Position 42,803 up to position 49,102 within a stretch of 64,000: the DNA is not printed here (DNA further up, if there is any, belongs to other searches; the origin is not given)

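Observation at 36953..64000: A single unterminated >27 kb ORF (>=9,016 codons) that the supplied ORF track misses entirely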

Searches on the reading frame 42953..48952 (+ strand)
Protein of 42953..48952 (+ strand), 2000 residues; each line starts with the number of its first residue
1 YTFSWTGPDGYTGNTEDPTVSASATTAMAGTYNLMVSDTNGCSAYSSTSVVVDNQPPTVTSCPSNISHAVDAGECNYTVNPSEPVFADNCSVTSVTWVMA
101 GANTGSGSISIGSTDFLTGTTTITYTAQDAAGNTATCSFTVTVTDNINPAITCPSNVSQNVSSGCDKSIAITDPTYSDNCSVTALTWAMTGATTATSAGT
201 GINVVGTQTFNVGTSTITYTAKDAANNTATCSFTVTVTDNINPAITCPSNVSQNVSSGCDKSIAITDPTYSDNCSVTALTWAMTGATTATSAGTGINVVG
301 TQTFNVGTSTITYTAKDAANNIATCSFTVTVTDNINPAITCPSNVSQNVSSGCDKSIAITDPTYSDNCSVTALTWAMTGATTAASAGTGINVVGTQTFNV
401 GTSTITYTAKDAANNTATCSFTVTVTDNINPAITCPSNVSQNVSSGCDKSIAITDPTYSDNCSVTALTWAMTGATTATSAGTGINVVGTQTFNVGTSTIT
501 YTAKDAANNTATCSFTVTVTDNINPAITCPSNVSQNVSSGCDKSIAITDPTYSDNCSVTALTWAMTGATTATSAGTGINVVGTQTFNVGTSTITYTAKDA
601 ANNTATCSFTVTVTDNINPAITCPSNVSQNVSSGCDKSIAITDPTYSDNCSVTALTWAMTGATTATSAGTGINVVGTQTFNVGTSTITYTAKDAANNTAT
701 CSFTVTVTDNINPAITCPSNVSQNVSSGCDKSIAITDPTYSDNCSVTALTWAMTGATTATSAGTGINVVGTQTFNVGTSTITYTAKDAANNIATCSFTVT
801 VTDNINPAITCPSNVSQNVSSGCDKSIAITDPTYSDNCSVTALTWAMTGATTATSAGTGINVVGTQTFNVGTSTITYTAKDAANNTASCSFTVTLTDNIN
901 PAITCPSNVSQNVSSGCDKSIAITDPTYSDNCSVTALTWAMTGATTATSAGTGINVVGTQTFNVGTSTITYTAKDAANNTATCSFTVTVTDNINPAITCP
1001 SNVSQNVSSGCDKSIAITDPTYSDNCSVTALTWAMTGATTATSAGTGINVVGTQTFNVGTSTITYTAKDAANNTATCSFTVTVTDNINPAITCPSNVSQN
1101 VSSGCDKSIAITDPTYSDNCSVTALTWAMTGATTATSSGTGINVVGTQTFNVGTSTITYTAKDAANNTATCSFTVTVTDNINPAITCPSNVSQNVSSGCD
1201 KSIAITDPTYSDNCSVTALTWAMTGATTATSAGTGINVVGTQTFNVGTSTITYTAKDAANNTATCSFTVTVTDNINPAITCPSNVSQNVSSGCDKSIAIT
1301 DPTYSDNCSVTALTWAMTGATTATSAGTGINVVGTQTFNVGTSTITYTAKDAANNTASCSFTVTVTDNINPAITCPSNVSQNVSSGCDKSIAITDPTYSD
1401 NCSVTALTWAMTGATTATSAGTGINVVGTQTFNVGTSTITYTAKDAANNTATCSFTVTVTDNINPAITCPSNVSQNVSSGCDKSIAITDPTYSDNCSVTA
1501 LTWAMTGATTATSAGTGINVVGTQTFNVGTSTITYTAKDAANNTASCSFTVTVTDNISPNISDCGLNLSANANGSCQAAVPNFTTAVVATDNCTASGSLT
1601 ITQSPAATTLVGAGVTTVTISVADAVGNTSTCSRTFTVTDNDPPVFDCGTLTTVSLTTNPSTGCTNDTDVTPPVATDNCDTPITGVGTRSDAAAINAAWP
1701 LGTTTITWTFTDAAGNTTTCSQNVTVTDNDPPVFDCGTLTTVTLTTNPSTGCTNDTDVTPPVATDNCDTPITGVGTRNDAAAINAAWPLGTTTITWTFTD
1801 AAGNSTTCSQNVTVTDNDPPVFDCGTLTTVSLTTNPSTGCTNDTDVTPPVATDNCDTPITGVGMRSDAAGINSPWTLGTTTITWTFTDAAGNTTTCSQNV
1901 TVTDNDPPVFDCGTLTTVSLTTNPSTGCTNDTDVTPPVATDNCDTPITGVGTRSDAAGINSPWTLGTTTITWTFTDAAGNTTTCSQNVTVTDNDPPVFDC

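Call 3: search_protein_families(library=pfam, proteins=[window:42953-48952:+], max_evalue=0.01)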
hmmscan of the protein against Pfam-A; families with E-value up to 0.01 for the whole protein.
window:42953-48952:+ (2000 aa): 6 families
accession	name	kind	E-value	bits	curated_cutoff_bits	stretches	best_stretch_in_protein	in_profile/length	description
PF02494.22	HYR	-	4.3e-172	559.4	21.7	20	52-143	1-81/81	HYR domain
PF16403.11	Bact_surface_Ig-like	-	6.7e-40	135.4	27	0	397-425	43-71/71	Bacterial surface protein, Ig-like domain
PF03770.22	IPK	-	1.1e-25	91.1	22.2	0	833-900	25-92/190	Inositol polyphosphate kinase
PF23237.1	HYR_4C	-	3.7e-18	65.9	27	4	1837-1902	10-73/73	HYR-like domain with 4 cysteines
PF07901.16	DUF1672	-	9.3e-13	48.5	25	0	209-274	203-267/276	Protein of unknown function (DUF1672)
PF21027.3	Sde0182_C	-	4.2e-06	27.7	27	0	96-152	21-74/83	Cellulose-binding protein Sde0182, C-terminal domain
